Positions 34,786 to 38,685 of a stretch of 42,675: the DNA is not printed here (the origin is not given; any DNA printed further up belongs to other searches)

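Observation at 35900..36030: PolC in the canonical locus has no 3'-5' proofreading exonuclease domain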

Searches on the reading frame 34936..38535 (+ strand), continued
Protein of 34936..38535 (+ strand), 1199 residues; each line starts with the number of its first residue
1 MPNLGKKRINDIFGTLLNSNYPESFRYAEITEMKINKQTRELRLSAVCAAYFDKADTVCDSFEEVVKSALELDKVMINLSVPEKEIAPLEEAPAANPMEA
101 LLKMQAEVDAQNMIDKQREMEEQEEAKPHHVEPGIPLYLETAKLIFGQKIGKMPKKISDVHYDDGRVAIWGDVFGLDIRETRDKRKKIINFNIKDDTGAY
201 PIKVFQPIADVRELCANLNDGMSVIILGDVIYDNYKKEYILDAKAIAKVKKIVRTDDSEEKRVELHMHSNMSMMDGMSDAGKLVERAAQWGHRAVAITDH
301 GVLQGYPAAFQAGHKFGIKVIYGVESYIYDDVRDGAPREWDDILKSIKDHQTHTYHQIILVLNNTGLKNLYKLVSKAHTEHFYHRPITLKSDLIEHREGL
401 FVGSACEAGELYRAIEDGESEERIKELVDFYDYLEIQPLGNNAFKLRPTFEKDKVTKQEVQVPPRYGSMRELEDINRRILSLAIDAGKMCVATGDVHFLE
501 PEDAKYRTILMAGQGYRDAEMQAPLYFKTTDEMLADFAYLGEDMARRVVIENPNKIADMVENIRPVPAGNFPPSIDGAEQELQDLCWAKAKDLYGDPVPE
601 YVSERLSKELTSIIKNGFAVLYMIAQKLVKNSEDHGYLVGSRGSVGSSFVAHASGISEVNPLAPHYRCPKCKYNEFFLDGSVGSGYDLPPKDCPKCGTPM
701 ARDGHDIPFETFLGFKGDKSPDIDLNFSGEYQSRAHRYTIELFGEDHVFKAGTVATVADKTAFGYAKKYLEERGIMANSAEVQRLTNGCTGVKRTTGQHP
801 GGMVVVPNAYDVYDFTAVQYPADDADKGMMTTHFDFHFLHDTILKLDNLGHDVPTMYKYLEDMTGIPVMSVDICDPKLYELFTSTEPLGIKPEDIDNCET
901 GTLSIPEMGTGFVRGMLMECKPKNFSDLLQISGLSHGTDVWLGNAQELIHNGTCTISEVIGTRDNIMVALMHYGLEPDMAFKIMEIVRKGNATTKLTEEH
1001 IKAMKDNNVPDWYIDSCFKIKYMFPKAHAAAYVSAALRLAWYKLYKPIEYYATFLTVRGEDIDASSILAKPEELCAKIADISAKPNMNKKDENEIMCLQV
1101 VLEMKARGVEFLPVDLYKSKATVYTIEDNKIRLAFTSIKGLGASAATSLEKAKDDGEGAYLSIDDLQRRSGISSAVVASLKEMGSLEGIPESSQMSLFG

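Call 39: search_protein_families(library=pfam, proteins=[P0066, P0037, P0056], max_evalue=0.01)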
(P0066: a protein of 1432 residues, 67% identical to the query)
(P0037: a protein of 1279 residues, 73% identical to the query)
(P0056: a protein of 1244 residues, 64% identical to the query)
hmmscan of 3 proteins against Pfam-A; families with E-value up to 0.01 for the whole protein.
P0066 (1432 aa): 12 families
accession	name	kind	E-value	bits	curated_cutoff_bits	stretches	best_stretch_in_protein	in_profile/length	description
PF07733.18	DNA_pol3_alpha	-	1.6e-58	198.8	23.9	1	814-1083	2-260/260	Bacterial DNA polymerase III alpha NTPase domain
PF00929.31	RNase_T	-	7.4e-41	140.9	24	1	414-569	1-164/164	Exonuclease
PF02811.25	PHP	-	8.1e-29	101.5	26.4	1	329-685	1-162/164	PHP domain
PF17657.6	DNA_pol3_finger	-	2.4e-21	76.2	22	1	1098-1232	19-155/166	Bacterial DNA polymerase III alpha subunit finger domain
PF14579.12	HHH_6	-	5.9e-13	49.3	25.6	1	1343-1424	1-84/90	Helix-hairpin-helix motif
PF16473.11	Rv2179c-like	-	2.3e-08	34.4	27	1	413-571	2-175/177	3'-5' exoribonuclease Rv2179c-like domain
PF13482.12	RNase_H_2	-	3e-07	31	22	1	415-550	2-115/165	RNase_H superfamily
PF11490.13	DNA_pol3_a_NII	-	7.9e-06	26.2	26.3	1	94-196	10-116/117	DNA polymerase III polC-type N-terminus II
PF01336.31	tRNA_anti-codon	-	0.00015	22.1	27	1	247-299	11-61/75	OB-fold nucleic acid binding domain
PF06677.18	Auto_anti-p27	-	0.0024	18.4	24.1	1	918-936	10-28/40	Sjogren's syndrome/scleroderma autoantigen 1 (Autoantigen p27)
PF14480.11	DNA_pol3_a_NI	-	0.0054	17.1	22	0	6-70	2-66/72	DNA polymerase III polC-type N-terminus I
PF12836.13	HHH_3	-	0.0075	16.8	27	0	1372-1416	18-62/65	Helix-hairpin-helix motif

P0037 (1279 aa): 6 families
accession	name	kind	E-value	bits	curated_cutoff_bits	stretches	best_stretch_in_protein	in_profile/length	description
PF07733.18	DNA_pol3_alpha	-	1.9e-56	192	23.9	2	658-849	2-151/260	Bacterial DNA polymerase III alpha NTPase domain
PF02811.25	PHP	-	4e-37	128.5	26.4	1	342-515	1-162/164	PHP domain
PF17657.6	DNA_pol3_finger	-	1.4e-18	67.3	22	1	943-1077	18-154/166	Bacterial DNA polymerase III alpha subunit finger domain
PF14579.12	HHH_6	-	4.5e-12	46.4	25.6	1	1187-1270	1-85/90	Helix-hairpin-helix motif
PF11490.13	DNA_pol3_a_NII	-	4.1e-10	40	26.3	1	100-205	4-108/117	DNA polymerase III polC-type N-terminus II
PF01336.31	tRNA_anti-codon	-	0.00034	20.9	27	1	246-311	2-60/75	OB-fold nucleic acid binding domain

P0056 (1244 aa): 7 families
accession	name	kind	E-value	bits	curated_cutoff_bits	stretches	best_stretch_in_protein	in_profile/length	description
PF07733.18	DNA_pol3_alpha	-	1e-55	189.6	23.9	2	625-817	2-154/260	Bacterial DNA polymerase III alpha NTPase domain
PF02811.25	PHP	-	3.3e-31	109.3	26.4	1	331-485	1-146/164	PHP domain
PF17657.6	DNA_pol3_finger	-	2e-21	76.5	22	1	907-1045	17-157/166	Bacterial DNA polymerase III alpha subunit finger domain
PF14579.12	HHH_6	-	3.8e-15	56.3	25.6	1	1152-1234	1-84/90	Helix-hairpin-helix motif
PF11490.13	DNA_pol3_a_NII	-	0.0007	19.9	26.3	1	82-181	1-100/117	DNA polymerase III polC-type N-terminus II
PF12836.13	HHH_3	-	0.0041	17.6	27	0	1181-1225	18-61/65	Helix-hairpin-helix motif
PF01336.31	tRNA_anti-codon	-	0.0046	17.3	27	0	250-301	12-61/75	OB-fold nucleic acid binding domain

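Call 51: find_encoding_contigs(protein=window:34936-38535:+, flank=10000, max_places=4)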
Protein window:34936-38535:+ (1199 aa): 2 contigs read that carry it; 1 place shown.
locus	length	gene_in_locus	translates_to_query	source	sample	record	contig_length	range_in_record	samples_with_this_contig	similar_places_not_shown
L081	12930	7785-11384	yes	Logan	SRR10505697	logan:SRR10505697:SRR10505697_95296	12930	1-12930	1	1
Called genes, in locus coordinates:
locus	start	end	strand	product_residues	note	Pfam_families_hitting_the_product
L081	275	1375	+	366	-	-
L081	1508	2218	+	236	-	PF00696:AA_kinase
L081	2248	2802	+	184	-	PF01765:RRF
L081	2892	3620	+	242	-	PF01255:Prenyltransf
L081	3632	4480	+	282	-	PF01148:CTP_transf_1, PF01864:CarS-like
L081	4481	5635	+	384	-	PF02670:DXP_reductoisom, PF08436:DXP_redisom_C, PF13288:DXPR_C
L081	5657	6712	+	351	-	PF02163:Peptidase_M50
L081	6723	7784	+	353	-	PF04551:GcpE, PF26540:GcpE_C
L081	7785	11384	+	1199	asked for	PF02811:PHP, PF07733:DNA_pol3_alpha, PF17657:DNA_pol3_finger, PF14579:HHH_6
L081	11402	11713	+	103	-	-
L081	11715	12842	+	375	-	PF00348:polyprenyl_synt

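Call 57: predict_structure(alignment_id=A1)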
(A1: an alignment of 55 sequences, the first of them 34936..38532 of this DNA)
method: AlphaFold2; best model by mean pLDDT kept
length: 1199 residues; sequences in the alignment: 55
mean_pLDDT: 80.0   pTM: 0.61
mean pLDDT of the five models: 80.0, 79.2, 78.4, 73.5, 73.1
residues with pLDDT >= 90: 346; 70-90: 627; 50-70: 146; < 50: 80
segments of 3 or more residues with pLDDT < 50: 1-4, 83-95, 643-645, 709-721, 752-760, 791-802, 821-828, 839-842, 844-850, 1195-1199
pLDDT, mean of each block of 10 residues (from residue 1): 63 85 87 85 86 81 88 88 42 48 72 68 58 78 87 88 90 90 86 92 92 88 93 85 93 89 89 66 92 91 74 89 93 91 89 91 93 86 87 96 92 93 95 94 84 72 87 94 96 87 83 77 88 95 96 96 76 73 91 91 85 74 76 67 59 79 89 85 82 93 70 40 54 59 61 44 75 84 82 36 61 72 46 51 46 78 87 86 92 88 83 84 85 67 68 76 74 77 76 82 90 79 67 86 95 85 85 89 77 86 93 88 90 85 76 76 81 77 78 56
secondary structure, 60 per line:
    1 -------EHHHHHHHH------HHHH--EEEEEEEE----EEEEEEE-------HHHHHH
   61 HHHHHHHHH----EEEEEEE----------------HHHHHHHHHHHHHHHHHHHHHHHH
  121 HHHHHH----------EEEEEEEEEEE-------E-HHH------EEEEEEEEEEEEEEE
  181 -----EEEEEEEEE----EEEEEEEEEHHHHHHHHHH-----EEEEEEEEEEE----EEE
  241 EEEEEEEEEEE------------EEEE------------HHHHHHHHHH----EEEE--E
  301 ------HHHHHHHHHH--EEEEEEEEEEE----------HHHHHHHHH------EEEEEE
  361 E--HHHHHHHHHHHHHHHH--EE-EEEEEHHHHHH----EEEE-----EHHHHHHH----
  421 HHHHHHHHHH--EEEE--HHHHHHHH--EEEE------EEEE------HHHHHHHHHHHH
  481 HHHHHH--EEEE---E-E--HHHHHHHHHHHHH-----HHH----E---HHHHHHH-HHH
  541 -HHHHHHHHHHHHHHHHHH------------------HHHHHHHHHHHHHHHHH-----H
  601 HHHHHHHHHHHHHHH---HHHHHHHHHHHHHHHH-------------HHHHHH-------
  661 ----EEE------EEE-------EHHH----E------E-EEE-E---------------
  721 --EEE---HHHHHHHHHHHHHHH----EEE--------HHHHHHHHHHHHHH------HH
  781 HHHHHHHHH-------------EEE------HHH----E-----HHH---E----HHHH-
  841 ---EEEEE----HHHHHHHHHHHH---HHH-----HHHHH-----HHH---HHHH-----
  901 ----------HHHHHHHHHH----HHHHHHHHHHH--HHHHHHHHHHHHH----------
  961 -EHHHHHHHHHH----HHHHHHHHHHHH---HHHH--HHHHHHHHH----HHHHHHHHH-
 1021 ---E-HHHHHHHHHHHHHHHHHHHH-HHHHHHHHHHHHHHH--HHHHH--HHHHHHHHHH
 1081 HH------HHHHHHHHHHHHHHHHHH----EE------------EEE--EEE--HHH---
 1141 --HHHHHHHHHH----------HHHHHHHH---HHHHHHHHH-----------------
elements in order (helices of 4 or more, strands of 3 or more residues): H9-16 H23-26 E29-36 E41-47 H55-69 E74-80 H97-126 E137-147 E166-180 E186-194 E199-207 H208-217 E223-233 E238-251 E264-267 H280-289 E294-297 H307-316 E319-329 H340-348 E355-361 H364-379 E385-389 H390-395 E400-403 H410-416 H421-430 E433-436 H439-446 E449-452 E459-462 H469-486 E489-492 H501-513 H530-536 H542-559 H578-594 H600-615 H619-634 H648-653 E665-667 E674-676 E701-703 E723-725 H729-743 E748-750 H759-772 H779-789 E803-805 H836-839 E844-848 H853-864 H876-880 H892-895 H911-920 H925-935 H938-950 H963-972 H977-988 H992-995 H998-1006 H1011-1019 H1026-1045 H1047-1061 H1064-1068 H1071-1082 H1089-1106 E1125-1127 E1130-1132 H1143-1152 H1163-1170 H1174-1182

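Call 60: fold_search(model_id=the predicted structure, library=pdb)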
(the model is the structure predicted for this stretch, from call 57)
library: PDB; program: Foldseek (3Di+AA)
matches with E <= 10: 1153; with E <= 0.001: 35
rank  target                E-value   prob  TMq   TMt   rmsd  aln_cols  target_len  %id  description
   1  3f2c_A                1.9e-99  1.00  0.76  0.91   4.0      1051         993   47  DNA Polymerase PolC from Geobacillus kaustophilus complex with DNA, dGTP and Mn (released 2009-01-20)
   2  3f2b_A                3.4e-99  1.00  0.77  0.92   3.7      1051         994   47  DNA Polymerase PolC from Geobacillus kaustophilus complex with DNA, dGTP, Mg and Zn (released 2009-01-20)
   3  9qpc_A                3.8e-95  1.00  0.78  0.77   4.8      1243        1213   40  DNA polymerase with inhibitor (released 2025-09-24)
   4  9qrl_A                3.6e-87  1.00  0.72  0.78   4.7      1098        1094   42  DNA polymerase with inhibitor #2 (released 2025-09-24)
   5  9qrn_A                1.3e-82  1.00  0.70  0.75   4.7      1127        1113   41  DNA polymerase without DNA or inhibitor (released 2025-09-24)
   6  4iqj_C                1.0e-36  1.00  0.52  0.54   7.7      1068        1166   20  Structure of PolIIIalpha-Tauc-DNA complex suggests an atomic model of the replisome (released 2013-03-13)
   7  7pu7_A                1.7e-36  1.00  0.55  0.61   6.5      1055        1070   20  DNA polymerase from M. tuberculosis (released 2022-02-23)
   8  2hpi                  2.3e-36  1.00  0.52  0.54   7.6      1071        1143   20  Eubacterial and Eukaryotic Replicative DNA Polymerases are not Homologous: X-ray Structure of DNA Polymerase III (released 2006-09-19)
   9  4iqj_D                3.1e-36  1.00  0.52  0.53   7.6      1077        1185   20  Structure of PolIIIalpha-Tauc-DNA complex suggests an atomic model of the replisome (released 2013-03-13)
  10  3e0d_A                8.3e-36  1.00  0.56  0.59   5.7      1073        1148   20  Insights into the Replisome from the Crystral Structure of the Ternary Complex of the Eubacterial DNA Polymerase III a (released 2008-09-23)
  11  2hnh                  1.2e-35  1.00  0.53  0.67   7.9      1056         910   19  Crystal structure of the catalytic alpha subunit of E. coli replicative DNA polymerase III (released 2006-09-19)
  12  4iqj_A                1.8e-35  1.00  0.53  0.54   7.4      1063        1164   21  Structure of PolIIIalpha-Tauc-DNA complex suggests an atomic model of the replisome (released 2013-03-13)
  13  5fkw_A                3.1e-35  1.00  0.55  0.69   6.2      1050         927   21  cryo-EM structure of the E. coli replicative DNA polymerase complex bound to DNA (DNA polymerase III alpha, beta, epsi (released 2015-11-25)
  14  4jom                  3.5e-35  1.00  0.53  0.68   7.5      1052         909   20  Structure of E. coli Pol III 3mPHP mutant (released 2013-05-29)
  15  5fkv_A                3.7e-35  1.00  0.56  0.59   6.0      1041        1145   21  cryo-EM structure of the E. coli replicative DNA polymerase complex bound to DNA (DNA polymerase III alpha, beta, epsi (released 2015-11-25)
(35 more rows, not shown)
